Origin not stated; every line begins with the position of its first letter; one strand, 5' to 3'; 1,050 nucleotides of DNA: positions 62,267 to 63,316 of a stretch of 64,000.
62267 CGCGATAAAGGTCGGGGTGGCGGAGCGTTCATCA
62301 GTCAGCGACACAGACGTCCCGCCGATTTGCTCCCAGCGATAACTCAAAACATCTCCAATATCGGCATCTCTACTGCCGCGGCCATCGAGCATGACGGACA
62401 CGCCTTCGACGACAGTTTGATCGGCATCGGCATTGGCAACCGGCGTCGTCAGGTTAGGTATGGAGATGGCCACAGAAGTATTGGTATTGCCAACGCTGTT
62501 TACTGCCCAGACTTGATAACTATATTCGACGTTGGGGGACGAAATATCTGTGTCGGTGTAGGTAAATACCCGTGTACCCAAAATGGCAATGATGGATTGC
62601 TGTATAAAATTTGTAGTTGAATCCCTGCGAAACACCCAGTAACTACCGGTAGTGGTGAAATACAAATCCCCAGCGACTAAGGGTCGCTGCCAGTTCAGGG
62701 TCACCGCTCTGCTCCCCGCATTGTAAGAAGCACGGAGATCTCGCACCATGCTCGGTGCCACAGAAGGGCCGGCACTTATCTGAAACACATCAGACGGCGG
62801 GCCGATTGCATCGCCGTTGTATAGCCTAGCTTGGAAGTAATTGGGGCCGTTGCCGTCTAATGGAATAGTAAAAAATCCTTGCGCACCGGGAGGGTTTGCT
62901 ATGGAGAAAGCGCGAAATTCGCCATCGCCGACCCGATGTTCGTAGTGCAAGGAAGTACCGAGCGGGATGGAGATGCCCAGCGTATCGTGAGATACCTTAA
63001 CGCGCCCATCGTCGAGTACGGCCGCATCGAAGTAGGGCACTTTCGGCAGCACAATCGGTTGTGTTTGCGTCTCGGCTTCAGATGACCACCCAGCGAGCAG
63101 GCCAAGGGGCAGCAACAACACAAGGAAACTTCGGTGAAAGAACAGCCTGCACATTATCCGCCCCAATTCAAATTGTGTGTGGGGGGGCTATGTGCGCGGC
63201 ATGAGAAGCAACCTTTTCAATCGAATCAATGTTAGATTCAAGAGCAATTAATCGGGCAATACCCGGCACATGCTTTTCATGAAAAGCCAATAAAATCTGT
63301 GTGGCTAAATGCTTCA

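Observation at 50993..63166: Giant autotransporter whose passenger is built from Ig-like/Calx-beta/PKD modules instead of a beta-helix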

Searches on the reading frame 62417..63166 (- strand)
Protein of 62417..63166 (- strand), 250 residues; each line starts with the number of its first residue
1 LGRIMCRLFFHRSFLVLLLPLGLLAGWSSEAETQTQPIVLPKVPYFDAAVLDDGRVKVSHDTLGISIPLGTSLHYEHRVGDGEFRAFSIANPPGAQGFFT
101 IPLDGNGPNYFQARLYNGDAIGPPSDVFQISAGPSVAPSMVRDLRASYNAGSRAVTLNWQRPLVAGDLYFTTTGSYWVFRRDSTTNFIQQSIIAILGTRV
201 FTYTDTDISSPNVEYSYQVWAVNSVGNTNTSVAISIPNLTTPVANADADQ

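Call 55: search_protein_families(library=pfam, proteins=[window:62417-63166:-], max_evalue=10)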
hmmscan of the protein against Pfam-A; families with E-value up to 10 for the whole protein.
window:62417-63166:- (250 aa): 1 family
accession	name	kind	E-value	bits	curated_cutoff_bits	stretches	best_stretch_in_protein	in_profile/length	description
PF00041.27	fn3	-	0.0019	18.8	25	1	141-234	3-81/84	Fibronectin type III domain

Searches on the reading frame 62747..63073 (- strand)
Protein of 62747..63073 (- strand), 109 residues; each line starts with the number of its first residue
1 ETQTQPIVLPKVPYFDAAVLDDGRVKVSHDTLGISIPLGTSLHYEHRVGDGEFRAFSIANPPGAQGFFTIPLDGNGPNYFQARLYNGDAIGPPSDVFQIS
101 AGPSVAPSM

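Call 81: search_protein_families(library=pfam, proteins=[window:62747-63073:-], max_evalue=0.01)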
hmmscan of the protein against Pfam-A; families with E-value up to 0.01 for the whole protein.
window:62747-63073:- (109 aa): 0 families
